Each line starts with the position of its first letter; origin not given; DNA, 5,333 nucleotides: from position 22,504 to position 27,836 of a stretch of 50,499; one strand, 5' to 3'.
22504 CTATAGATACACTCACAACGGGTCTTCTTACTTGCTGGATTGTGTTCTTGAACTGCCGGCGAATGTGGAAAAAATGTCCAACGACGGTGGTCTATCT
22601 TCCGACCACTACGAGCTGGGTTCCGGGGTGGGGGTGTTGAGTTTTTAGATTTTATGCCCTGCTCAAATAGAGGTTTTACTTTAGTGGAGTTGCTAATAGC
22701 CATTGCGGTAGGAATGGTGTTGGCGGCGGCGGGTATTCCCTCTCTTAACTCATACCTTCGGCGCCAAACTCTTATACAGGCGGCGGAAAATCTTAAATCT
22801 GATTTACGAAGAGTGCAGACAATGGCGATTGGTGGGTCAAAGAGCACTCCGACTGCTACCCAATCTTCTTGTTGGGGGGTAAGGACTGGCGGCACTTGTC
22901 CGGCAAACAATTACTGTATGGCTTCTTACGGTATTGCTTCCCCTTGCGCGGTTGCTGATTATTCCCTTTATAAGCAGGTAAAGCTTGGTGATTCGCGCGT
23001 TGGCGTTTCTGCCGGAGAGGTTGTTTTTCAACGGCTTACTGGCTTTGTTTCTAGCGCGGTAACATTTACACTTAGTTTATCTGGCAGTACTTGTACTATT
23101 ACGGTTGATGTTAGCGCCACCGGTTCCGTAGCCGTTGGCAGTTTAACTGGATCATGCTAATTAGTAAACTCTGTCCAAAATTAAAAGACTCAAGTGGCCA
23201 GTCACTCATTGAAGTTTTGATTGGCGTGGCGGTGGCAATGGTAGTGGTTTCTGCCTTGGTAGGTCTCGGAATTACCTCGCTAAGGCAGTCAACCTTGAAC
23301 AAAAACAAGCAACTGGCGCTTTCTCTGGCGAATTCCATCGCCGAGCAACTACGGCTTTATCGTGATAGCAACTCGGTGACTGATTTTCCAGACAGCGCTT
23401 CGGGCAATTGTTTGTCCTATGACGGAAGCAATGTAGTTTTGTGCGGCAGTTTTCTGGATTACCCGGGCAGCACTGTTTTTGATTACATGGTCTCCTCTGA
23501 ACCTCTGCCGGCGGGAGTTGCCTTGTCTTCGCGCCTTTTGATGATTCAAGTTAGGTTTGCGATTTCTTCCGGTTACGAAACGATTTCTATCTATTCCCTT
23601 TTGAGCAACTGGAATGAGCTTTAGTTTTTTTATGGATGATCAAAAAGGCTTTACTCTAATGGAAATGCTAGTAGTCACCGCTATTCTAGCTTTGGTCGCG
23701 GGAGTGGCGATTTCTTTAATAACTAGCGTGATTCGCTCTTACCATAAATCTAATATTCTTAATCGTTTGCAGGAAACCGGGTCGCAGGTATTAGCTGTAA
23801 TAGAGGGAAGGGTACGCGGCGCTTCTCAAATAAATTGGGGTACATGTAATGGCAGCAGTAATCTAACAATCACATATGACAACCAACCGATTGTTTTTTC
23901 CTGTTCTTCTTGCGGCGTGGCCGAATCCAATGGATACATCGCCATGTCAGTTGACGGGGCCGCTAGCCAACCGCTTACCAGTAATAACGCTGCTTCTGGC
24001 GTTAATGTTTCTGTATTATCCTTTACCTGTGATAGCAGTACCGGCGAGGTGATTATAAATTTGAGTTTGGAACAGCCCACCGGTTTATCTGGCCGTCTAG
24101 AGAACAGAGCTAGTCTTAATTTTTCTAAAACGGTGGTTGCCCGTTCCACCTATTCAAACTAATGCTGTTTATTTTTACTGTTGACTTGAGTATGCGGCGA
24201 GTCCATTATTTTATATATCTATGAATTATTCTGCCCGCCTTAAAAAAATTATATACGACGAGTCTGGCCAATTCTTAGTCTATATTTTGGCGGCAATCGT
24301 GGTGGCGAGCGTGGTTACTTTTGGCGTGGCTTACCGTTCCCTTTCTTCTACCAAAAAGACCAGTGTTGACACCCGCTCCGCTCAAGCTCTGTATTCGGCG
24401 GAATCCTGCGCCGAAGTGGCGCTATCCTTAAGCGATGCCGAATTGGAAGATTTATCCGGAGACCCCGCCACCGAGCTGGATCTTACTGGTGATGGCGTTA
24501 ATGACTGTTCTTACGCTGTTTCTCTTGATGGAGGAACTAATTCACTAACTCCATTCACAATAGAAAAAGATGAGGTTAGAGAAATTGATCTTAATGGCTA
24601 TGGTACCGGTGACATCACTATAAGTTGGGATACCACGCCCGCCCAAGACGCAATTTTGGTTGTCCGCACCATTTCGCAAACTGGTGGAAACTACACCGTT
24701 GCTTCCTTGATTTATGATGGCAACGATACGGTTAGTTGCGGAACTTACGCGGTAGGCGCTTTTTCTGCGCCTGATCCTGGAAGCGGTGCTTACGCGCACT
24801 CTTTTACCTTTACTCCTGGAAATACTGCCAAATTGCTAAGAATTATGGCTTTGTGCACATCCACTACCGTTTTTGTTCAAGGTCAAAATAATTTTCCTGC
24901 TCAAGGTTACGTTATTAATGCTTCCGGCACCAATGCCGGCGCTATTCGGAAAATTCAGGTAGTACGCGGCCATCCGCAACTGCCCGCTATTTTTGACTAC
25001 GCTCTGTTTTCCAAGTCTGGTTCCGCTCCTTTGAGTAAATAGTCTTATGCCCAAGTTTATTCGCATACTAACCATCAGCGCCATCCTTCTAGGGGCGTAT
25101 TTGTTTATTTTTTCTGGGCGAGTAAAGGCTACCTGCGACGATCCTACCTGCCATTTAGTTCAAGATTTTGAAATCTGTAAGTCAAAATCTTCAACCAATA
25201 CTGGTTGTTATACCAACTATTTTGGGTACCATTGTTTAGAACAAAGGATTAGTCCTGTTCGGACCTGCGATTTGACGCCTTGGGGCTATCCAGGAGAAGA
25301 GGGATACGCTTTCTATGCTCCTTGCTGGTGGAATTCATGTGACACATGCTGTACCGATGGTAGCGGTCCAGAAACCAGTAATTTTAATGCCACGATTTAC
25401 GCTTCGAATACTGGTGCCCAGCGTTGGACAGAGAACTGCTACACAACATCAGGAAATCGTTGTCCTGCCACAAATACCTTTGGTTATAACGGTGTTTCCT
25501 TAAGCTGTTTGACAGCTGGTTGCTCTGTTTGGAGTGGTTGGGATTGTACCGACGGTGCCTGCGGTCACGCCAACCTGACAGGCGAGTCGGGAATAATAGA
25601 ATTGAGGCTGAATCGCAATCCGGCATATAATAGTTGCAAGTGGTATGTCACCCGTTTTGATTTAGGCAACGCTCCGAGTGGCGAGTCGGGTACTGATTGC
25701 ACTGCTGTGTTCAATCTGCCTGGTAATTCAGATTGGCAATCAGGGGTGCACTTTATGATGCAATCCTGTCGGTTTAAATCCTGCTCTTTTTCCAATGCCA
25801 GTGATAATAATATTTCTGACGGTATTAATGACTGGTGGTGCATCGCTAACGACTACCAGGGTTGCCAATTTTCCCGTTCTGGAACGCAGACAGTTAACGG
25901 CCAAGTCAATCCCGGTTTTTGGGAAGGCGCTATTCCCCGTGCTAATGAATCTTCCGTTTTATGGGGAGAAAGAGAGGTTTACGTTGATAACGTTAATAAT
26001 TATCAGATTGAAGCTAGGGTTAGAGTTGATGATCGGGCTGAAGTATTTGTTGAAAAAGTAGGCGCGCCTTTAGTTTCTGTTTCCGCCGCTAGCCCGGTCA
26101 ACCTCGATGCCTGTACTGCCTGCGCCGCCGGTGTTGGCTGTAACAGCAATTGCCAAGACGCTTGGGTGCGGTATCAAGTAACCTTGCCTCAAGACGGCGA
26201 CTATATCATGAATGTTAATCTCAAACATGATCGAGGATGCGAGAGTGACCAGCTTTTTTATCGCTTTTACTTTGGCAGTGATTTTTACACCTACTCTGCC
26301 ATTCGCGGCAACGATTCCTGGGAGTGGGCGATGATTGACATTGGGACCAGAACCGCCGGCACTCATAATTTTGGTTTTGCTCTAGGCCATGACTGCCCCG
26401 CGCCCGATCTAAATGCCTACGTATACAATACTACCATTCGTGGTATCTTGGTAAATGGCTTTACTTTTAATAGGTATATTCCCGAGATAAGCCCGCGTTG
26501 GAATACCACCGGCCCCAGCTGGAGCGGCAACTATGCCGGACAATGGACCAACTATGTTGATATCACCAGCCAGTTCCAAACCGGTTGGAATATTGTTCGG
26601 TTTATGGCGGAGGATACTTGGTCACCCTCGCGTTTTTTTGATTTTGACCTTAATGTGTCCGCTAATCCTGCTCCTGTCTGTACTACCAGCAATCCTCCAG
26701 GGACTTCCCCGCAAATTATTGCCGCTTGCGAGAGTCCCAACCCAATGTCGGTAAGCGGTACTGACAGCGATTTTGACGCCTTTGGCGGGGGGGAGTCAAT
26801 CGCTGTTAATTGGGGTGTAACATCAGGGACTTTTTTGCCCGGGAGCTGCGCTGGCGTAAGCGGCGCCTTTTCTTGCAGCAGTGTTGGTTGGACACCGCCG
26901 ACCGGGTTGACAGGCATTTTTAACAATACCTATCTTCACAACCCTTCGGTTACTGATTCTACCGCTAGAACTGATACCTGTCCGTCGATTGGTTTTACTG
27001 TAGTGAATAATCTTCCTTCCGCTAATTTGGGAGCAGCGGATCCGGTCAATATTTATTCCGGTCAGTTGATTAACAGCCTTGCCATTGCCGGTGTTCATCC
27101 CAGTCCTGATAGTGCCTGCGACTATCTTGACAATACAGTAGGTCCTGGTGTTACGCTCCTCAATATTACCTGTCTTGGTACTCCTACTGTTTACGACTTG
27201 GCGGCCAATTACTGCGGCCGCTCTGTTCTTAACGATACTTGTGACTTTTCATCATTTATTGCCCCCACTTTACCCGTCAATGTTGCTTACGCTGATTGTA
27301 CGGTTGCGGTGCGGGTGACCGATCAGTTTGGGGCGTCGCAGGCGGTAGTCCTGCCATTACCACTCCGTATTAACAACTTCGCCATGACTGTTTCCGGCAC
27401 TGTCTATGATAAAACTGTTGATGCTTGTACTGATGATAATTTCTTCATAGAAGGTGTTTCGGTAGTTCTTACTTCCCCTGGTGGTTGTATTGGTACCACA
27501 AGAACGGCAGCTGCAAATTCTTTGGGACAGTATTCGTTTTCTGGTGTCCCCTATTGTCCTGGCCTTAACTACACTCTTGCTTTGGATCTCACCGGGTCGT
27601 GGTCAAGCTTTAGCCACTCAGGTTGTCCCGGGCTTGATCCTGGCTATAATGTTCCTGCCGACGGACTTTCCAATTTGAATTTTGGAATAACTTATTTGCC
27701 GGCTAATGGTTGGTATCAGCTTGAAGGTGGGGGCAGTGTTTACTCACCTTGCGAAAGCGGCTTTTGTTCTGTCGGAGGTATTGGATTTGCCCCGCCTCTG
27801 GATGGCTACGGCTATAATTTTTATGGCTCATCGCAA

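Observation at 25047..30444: Two tandem giant secreted proteins in the pilus operon share a private C-terminal module (candidate novel pilus tip/adhesin pair)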

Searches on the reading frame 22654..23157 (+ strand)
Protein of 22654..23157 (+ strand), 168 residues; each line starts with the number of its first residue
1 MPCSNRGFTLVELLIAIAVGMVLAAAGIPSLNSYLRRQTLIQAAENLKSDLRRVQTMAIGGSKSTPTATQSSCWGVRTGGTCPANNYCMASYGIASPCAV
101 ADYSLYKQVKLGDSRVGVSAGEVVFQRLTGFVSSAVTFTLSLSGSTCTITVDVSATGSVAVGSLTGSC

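Call 4: search_protein_families(library=pfam, proteins=[window:22654-23157:+], max_evalue=1)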
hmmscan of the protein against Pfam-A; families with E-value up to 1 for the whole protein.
window:22654-23157:+ (168 aa): 4 families
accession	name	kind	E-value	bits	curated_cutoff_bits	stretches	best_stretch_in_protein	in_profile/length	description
PF07963.17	N_methyl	-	2.1e-08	33.8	21.2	1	5-26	4-25/27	Prokaryotic N-terminal methylation motif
PF12019.13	GspH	-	0.021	15.8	21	1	43-157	1-108/108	Type II transport protein GspH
PF18683.7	ChiW_Ig_like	-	0.062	13.8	27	0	128-161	41-73/106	Chitinase W immunoglobulin-like domain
PF01241.23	PSI_PSAK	-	0.092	13.2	23.2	1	2-32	36-66/70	Photosystem I psaG / psaK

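Call 70: search_protein_families(library=ncbifam, proteins=[window:22654-23157:+], max_evalue=1)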
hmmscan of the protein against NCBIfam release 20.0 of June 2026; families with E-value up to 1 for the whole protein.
window:22654-23157:+ (168 aa): 15 families
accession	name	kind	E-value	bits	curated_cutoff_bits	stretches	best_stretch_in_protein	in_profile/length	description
NF007800.0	PRK10506.1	equivalog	3.2e-08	33.6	158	1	5-61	8-64/163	prepilin peptidase-dependent protein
NF007862.0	PRK10574.1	equivalog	1.5e-07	31.7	138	1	5-42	4-41/145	prepilin peptidase-dependent pilin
NF040982.1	ComGD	equivalog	2e-06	28.2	70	1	5-66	1-62/139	competence type IV pilus minor pilin ComGD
NF041775.1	typeIV_PilA_Myxo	equivalog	4.7e-06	26.7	400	1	4-49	9-54/214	type IV pilin protein PilA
TIGR02596.1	TIGR02596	subfamily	8.5e-06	26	70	1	8-59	1-52/196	Verru_Chthon cassette protein D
TIGR02532.1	IV_pilin_GFxxxE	domain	1.6e-05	24.5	16.3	1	6-27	2-23/24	prepilin-type N-terminal cleavage/methylation domain-containing protein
NF041013.1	T4P_ComGE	equivalog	0.00017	21.6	49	1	4-47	2-45/83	competence type IV pilus minor pilin ComGE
NF007848.0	PRK10557.1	equivalog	0.0009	18.6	120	1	1-43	6-47/192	prepilin peptidase-dependent protein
TIGR01711.1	gspJ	equivalog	0.00098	19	64.85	1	6-54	1-49/192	type II secretion system minor pseudopilin GspJ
TIGR01708.2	typeII_sec_gspH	equivalog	0.0022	18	80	1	6-59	2-55/169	type II secretion system minor pseudopilin GspH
NF047827.1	T3SSXpsH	equivalog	0.042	13.6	160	1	6-62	1-57/145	type II secretion system protein XpsH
TIGR01710.1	typeII_sec_gspG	equivalog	0.043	13.8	88.85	1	6-48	1-43/134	type II secretion system major pseudopilin GspG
TIGR01707.1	gspI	equivalog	0.045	14.3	44.35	1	7-36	1-30/101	type II secretion system minor pseudopilin GspI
NF041002.1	pilin_ComGF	equivalog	0.049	13.9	80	1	5-41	1-37/139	competence type IV pilus minor pilin ComGF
NF040999.1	pilin_ComGC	equivalog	0.13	12.5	75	1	6-32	2-28/84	competence type IV pilus major pilin ComGC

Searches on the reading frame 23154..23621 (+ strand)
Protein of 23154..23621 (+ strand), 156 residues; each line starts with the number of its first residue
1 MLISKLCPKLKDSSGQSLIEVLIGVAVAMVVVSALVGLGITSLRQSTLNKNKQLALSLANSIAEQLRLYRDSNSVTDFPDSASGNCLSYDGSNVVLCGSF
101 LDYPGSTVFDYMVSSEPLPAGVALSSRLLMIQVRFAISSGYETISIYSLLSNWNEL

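Call 4: search_protein_families(library=pfam, proteins=[window:23154-23621:+], max_evalue=1)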
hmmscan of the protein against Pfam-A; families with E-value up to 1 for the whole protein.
window:23154-23621:+ (156 aa): 3 families
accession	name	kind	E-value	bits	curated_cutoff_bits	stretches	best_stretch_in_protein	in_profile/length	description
PF07963.17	N_methyl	-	0.00019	21.3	21.2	1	11-35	2-26/27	Prokaryotic N-terminal methylation motif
PF23924.1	DUF7263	-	0.16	12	27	1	22-66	7-52/222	Family of unknown function (DUF7263)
PF22150.1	Tt1218-like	-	0.17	12.4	27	1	38-89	2-53/76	Type IV pilin Tt1218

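Call 70: search_protein_families(library=ncbifam, proteins=[window:23154-23621:+], max_evalue=1)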
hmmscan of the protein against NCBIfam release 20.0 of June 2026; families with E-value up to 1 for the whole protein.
window:23154-23621:+ (156 aa): 9 families
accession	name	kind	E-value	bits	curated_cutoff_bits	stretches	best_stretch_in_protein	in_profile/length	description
TIGR02523.1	type_IV_pilV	equivalog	0.00053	20.5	52.2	1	14-71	2-59/139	type IV pilus modification protein PilV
NF041013.1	T4P_ComGE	equivalog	0.00064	19.8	49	1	14-61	4-51/83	competence type IV pilus minor pilin ComGE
TIGR01707.1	gspI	equivalog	0.0016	18.9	44.35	1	15-72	1-58/101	type II secretion system minor pseudopilin GspI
NF007660.0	PRK10332.1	equivalog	0.0035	17.8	86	1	9-56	4-50/107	prepilin-type N-terminal cleavage/methylation domain-containing protein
NF051896.1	tapirin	equivalog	0.01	14.1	600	1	11-69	15-73/660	cellulose-binding protein tapirin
TIGR02598.1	TIGR02598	subfamily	0.016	15.4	51.4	1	16-50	2-39/151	Verru_Chthon cassette protein B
NF001327.0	PRK00259.1-5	equivalog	0.016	15.3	327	1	3-57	16-70/197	septation protein A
NF033904.1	LlsX_fam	subfamily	0.046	13.9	29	1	18-50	7-38/90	LlsX family protein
NF038304.1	EPS_HpsC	equivalog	0.09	12.3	200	1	11-44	18-51/318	hormogonium polysaccharide secretion pseudopilin HpsC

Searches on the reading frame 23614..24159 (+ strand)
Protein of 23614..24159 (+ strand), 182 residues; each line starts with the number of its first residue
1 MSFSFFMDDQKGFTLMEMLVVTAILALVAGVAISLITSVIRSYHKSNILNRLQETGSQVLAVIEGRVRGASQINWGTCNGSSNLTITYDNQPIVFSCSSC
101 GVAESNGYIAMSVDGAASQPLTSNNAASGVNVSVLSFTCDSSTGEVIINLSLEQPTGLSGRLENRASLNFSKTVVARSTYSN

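Call 4: search_protein_families(library=pfam, proteins=[window:23614-24159:+], max_evalue=1)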
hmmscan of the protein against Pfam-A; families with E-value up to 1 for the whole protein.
window:23614-24159:+ (182 aa): 2 families
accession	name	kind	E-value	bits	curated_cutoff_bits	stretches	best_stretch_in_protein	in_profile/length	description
PF07963.17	N_methyl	-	7.4e-09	35.3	21.2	1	8-33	2-27/27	Prokaryotic N-terminal methylation motif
PF20520.3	Ac45-VOA1_TM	-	0.18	12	25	1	19-43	11-34/39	V0 complex accessory subunit Ac45/VOA1 transmembrane domain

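Call 70: search_protein_families(library=ncbifam, proteins=[window:23614-24159:+], max_evalue=1)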
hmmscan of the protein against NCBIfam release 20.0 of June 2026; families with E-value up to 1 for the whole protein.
window:23614-24159:+ (182 aa): 20 families
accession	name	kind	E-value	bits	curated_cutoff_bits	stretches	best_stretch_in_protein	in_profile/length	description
TIGR02532.1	IV_pilin_GFxxxE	domain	1e-07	31.5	16.3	1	10-33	1-24/24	prepilin-type N-terminal cleavage/methylation domain-containing protein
TIGR01708.2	typeII_sec_gspH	equivalog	8.3e-06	25.9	80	1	10-66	1-59/169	type II secretion system minor pseudopilin GspH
NF041013.1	T4P_ComGE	equivalog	1e-05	25.5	49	1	10-44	3-37/83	competence type IV pilus minor pilin ComGE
NF007862.0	PRK10574.1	equivalog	2e-05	24.7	138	1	7-54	1-45/145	prepilin peptidase-dependent pilin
NF040982.1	ComGD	equivalog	4e-05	24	70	1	10-54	1-45/139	competence type IV pilus minor pilin ComGD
NF007800.0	PRK10506.1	equivalog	0.00033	20.5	158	1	7-72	5-63/163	prepilin peptidase-dependent protein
NF041002.1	pilin_ComGF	equivalog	0.00044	20.5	80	1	10-46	1-37/139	competence type IV pilus minor pilin ComGF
TIGR01707.1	gspI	equivalog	0.00054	20.4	44.35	1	12-49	1-35/101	type II secretion system minor pseudopilin GspI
TIGR01711.1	gspJ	equivalog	0.00079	19.3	64.85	1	11-54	1-45/192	type II secretion system minor pseudopilin GspJ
TIGR02596.1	TIGR02596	subfamily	0.00086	19.4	70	1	13-47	1-35/196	Verru_Chthon cassette protein D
TIGR01710.1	typeII_sec_gspG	equivalog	0.0013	18.7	88.85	1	11-38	1-28/134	type II secretion system major pseudopilin GspG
NF041775.1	typeIV_PilA_Myxo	equivalog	0.0041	17.1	400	1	1-34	1-34/214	type IV pilin protein PilA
NF007848.0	PRK10557.1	equivalog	0.0048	16.2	120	1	9-91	9-89/192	prepilin peptidase-dependent protein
NF040999.1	pilin_ComGC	equivalog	0.0064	16.7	75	1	10-28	1-19/84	competence type IV pilus major pilin ComGC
TIGR03145.1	cyt_nit_nrfE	subfamily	0.016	13.9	927.3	1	21-73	487-538/631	heme lyase NrfEFG subunit NrfE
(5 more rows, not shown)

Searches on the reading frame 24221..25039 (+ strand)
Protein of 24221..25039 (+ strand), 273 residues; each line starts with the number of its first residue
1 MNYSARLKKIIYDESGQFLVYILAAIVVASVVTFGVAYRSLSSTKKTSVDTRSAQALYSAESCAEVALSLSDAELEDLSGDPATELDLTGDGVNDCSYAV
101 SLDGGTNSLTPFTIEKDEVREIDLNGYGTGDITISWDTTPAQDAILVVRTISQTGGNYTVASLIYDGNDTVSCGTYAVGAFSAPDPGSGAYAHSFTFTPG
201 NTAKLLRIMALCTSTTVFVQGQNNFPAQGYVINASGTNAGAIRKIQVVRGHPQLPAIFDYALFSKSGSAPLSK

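Call 4: search_protein_families(library=pfam, proteins=[window:24221-25039:+], max_evalue=1)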
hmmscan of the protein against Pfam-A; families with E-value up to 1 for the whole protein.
window:24221-25039:+ (273 aa): 1 family
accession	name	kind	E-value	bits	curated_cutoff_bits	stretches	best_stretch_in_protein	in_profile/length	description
PF25455.1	Beta-barrel_CAF17_C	-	0.2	11.8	25.7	1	218-246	7-35/70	CAF17, C-terminal beta-barrel domain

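Call 6: search_protein_families(library=ncbifam, proteins=[window:24221-25039:+], max_evalue=10)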
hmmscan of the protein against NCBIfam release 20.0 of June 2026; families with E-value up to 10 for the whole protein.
window:24221-25039:+ (273 aa): 1 family
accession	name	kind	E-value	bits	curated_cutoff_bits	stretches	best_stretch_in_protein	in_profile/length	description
TIGR00806.1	rfc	equivalog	0.051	12.4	227.4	1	16-84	421-488/511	reduced folate carrier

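Call 70: search_protein_families(library=ncbifam, proteins=[window:24221-25039:+], max_evalue=1)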
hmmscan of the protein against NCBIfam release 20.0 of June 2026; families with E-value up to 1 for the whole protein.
window:24221-25039:+ (273 aa): 1 family
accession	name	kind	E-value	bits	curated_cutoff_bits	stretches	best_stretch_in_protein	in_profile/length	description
TIGR00806.1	rfc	equivalog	0.051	12.4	227.4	1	16-84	421-488/511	reduced folate carrier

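Call 98: search_protein_families(library=pfam, proteins=[window:24221-25039:+], max_evalue=0.1)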
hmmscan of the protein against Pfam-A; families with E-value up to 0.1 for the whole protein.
window:24221-25039:+ (273 aa): 0 families

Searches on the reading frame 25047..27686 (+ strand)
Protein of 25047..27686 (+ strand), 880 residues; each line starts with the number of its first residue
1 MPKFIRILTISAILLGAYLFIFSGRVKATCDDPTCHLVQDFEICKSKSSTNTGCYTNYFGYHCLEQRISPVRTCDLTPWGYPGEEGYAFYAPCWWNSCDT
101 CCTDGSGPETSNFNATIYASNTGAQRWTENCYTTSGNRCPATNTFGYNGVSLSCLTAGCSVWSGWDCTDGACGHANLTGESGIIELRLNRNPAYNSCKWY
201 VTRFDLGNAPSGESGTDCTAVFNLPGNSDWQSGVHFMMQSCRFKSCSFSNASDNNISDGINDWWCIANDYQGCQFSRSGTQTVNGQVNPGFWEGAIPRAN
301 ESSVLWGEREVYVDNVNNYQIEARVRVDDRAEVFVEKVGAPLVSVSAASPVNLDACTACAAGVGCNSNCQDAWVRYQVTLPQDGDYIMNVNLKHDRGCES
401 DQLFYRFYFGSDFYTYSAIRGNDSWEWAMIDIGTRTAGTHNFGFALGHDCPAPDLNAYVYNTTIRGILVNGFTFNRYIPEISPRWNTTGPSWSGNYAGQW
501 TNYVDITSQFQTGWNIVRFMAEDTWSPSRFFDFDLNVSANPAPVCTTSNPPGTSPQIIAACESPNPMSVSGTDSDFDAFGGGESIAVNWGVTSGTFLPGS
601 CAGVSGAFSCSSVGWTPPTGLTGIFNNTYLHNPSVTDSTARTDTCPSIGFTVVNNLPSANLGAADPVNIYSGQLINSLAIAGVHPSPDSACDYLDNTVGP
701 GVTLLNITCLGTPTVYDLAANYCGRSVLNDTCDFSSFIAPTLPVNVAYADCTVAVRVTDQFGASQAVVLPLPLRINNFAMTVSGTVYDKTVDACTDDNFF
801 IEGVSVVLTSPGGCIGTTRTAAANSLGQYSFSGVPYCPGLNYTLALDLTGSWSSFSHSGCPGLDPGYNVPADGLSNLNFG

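Call 60: search_solved_structures(query=window:25047-27686:+, max_evalue=1)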
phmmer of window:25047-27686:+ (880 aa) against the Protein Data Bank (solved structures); distinct sequences matched with E-value up to 1: 0.

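Call 82: find_related_loci(query=window:25047-27686:+, collection=metagenome_contigs, flank=8000)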
Query window:25047-27686:+ (880 aa) in metagenome_contigs; peptide patterns used: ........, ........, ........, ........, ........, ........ (x = any residue, [..] = any of these).
37 stretches matched a pattern, but none encodes a relative of the query by tblastn (E <= 1e-3).
